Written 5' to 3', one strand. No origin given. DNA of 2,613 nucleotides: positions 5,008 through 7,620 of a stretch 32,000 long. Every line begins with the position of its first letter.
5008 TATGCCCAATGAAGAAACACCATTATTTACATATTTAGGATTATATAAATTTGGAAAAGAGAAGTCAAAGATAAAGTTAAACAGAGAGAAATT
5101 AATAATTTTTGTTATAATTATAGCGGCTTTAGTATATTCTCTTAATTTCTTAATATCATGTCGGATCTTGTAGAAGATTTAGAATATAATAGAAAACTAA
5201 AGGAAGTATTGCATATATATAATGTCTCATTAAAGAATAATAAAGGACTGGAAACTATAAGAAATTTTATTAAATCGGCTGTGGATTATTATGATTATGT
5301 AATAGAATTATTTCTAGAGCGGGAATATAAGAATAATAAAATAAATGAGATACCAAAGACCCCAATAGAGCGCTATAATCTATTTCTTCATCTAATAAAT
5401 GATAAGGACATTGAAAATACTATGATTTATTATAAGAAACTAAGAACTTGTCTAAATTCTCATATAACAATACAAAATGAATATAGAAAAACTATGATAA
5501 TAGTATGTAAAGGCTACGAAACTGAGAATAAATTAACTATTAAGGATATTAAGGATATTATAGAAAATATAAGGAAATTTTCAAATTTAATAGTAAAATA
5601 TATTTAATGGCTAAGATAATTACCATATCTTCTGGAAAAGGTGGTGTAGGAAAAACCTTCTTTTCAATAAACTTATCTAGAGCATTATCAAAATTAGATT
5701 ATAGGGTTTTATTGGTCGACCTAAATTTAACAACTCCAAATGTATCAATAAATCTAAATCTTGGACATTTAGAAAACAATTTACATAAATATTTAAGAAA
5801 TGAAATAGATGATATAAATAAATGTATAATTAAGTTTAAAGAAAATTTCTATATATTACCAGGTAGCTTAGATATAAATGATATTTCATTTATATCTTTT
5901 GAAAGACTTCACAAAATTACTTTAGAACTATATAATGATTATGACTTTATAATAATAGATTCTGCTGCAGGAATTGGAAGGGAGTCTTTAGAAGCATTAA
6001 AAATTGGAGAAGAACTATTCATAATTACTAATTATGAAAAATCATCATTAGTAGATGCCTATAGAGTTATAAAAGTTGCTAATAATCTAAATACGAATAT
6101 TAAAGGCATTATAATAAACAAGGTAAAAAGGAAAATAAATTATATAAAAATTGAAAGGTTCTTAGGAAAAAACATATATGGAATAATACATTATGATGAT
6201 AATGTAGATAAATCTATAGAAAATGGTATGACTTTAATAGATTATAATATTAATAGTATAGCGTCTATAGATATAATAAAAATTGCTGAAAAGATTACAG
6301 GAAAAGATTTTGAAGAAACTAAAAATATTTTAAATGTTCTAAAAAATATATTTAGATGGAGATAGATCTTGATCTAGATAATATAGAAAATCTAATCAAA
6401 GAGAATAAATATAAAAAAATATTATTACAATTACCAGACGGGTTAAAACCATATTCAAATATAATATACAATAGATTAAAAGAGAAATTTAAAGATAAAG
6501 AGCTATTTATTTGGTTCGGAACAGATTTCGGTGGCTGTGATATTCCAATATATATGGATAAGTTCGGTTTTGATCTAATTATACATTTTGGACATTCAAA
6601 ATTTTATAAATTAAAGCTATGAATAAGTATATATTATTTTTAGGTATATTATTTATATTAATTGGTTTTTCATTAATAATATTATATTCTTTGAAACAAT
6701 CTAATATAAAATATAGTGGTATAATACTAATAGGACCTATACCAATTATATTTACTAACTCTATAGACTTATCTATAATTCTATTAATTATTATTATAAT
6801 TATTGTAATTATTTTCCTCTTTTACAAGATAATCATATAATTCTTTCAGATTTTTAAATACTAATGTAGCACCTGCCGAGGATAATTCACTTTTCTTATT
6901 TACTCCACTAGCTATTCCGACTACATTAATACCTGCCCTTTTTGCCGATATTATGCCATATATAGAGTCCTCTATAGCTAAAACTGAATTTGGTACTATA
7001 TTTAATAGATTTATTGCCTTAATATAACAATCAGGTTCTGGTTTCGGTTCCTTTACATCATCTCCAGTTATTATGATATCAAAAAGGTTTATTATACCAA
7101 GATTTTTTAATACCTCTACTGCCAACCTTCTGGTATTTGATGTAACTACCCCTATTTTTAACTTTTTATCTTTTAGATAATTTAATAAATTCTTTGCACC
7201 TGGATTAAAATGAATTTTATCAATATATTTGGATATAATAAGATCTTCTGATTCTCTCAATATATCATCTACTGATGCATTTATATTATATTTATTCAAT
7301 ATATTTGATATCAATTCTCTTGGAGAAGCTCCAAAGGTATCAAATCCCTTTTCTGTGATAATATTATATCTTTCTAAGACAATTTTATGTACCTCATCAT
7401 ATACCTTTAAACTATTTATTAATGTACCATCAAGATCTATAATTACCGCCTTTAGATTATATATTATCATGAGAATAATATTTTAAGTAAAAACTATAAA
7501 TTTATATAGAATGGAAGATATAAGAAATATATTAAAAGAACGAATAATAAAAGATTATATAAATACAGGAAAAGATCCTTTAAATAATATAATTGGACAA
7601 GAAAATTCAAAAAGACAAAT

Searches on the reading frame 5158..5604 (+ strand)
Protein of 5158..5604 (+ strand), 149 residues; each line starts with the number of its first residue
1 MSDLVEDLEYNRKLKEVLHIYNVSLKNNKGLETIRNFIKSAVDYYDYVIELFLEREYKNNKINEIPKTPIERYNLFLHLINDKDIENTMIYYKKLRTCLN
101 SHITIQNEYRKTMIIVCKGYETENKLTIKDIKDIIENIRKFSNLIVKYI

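Call 38: search_protein_families(library=pfam, proteins=[window:5158-5604:+], max_evalue=0.01)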
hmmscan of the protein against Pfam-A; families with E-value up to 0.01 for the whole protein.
window:5158-5604:+ (149 aa): 1 family
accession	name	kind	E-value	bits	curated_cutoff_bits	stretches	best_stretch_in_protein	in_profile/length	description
PF10451.15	Stn1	-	0.0011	18.5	21.5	1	108-148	10-50/252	Telomere regulation protein Stn1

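Call 42: search_protein_families(library=ncbifam, proteins=[window:5158-5604:+], max_evalue=1)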
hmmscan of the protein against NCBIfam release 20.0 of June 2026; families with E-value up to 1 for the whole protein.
window:5158-5604:+ (149 aa): 0 families

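Call 70: search_solved_structures(query=window:5158-5604:+, max_evalue=10)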
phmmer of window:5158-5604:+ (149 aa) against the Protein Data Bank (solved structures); distinct sequences matched with E-value up to 10: 8.
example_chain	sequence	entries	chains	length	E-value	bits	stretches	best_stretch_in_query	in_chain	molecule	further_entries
9gck_C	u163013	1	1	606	0.4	14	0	54-86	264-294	Transcription factor tau 95 kDa subunit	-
8ffz_D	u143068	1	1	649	0.43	13.9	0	54-86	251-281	Transcription factor tau 95 kDa subunit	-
6yj6_B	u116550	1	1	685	0.48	13.7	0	54-86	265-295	Transcription factor tau 95 kDa subunit,Transcription factor tau 95 kDa subunit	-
9y12_A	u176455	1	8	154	0.55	13.5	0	36-64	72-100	Acetyltransferase (GNAT) family protein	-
4c53_A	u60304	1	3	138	0.59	13.4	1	27-89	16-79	PRE-GLYCOPROTEIN POLYPROTEIN GP COMPLEX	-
4dws_A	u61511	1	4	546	0.79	13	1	79-131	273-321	Chi2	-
6ogd_C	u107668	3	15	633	0.96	12.7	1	79-131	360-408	Chitinase 2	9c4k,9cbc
8k0e_B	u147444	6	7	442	1.6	12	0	57-131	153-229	Cartilage-associated protein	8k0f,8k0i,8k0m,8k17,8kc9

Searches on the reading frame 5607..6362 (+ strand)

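Call 38: search_protein_families(library=pfam, proteins=[window:5607-6362:+], max_evalue=0.01)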
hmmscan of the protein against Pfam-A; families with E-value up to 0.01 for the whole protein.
window:5607-6362:+ (252 aa): 9 families
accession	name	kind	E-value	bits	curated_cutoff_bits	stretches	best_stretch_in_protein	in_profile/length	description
PF01656.29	CbiA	-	1e-21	77.6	25.4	1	5-209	1-124/125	CobQ/CobB/MinD/ParA nucleotide binding domain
PF13614.12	AAA_31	-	3.2e-20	73.2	27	1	3-164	2-170/177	AAA domain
PF10609.15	ParA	-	4.6e-17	62.7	27.1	1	2-171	3-173/246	NUBPL iron-transfer P-loop NTPase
PF02374.21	ArsA_ATPase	-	8.1e-08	32.3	24.3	1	4-39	3-37/305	Anion-transporting ATPase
PF06564.18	CBP_BcsQ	-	7.4e-07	29.4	21.3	1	3-227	2-230/234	Cellulose biosynthesis protein BcsQ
PF00142.24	Fer4_NifH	-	8.8e-07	29.1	25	0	106-233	110-247/271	4Fe-4S iron sulfur cluster binding proteins, NifH/frxC family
PF09140.17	MipZ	-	1.7e-05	24.7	20.7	1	4-122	2-110/262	ATPase MipZ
PF13500.12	AAA_26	-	2.6e-05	24.6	27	1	136-201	130-195/198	AAA domain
PF02562.22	PhoH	-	0.0074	16.2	27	0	4-106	20-118/205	PhoH-like protein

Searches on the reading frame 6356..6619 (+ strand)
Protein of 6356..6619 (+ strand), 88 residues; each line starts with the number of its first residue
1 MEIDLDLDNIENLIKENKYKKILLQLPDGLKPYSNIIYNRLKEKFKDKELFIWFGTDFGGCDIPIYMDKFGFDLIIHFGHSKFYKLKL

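Call 38: search_protein_families(library=pfam, proteins=[window:6356-6619:+], max_evalue=0.01)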
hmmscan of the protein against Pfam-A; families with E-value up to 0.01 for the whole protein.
window:6356-6619:+ (88 aa): 1 family
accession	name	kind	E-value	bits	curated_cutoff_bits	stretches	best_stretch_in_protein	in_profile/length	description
PF01866.22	Diphthamide_syn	-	2.7e-11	43.9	33.2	1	26-84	1-58/302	Putative diphthamide synthesis protein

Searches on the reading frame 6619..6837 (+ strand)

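Call 38: search_protein_families(library=pfam, proteins=[window:6619-6837:+], max_evalue=0.01)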
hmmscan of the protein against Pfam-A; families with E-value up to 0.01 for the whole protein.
window:6619-6837:+ (73 aa): 1 family
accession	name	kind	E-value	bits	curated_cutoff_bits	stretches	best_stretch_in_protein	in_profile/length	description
PF01998.22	DUF131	-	2.6e-10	40.2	22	1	26-68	18-60/62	Protein of unknown function DUF131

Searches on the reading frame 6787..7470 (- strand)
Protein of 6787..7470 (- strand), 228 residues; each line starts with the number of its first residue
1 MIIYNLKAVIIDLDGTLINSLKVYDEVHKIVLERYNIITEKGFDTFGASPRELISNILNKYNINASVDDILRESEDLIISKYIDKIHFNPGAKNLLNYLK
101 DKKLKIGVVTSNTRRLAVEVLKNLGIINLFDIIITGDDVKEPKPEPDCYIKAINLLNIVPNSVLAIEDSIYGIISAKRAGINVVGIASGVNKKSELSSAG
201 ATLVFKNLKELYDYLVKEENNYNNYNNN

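Call 38: search_protein_families(library=pfam, proteins=[window:6787-7470:-], max_evalue=0.01)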
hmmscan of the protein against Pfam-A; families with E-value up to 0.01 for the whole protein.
window:6787-7470:- (228 aa): 8 families
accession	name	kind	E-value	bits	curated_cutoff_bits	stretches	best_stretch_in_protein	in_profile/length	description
PF13419.12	HAD_2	-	3.2e-37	128.8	23.8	1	9-186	1-178/178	Haloacid dehalogenase-like hydrolase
PF00702.32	Hydrolase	-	3.6e-28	99.7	26.4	1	7-180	2-191/191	haloacid dehalogenase-like hydrolase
PF13242.12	Hydrolase_like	-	5.9e-07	29.8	22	1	143-211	4-75/75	HAD-hyrolase-like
PF12710.13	HAD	-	9.3e-07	29.9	27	1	9-137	1-142/189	haloacid dehalogenase-like hydrolase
PF03031.24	NIF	-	2.7e-06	27.6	21.8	1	8-184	2-132/160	NLI interacting factor-like phosphatase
PF13344.12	Hydrolase_6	-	0.00014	22.3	27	0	89-124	16-51/101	Haloacid dehalogenase-like hydrolase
PF08282.18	Hydrolase_3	-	0.00031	21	20.9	0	9-57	1-48/255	haloacid dehalogenase-like hydrolase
PF02274.22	ADI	-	0.0031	17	22.8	1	101-188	274-358/377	Arginine deiminase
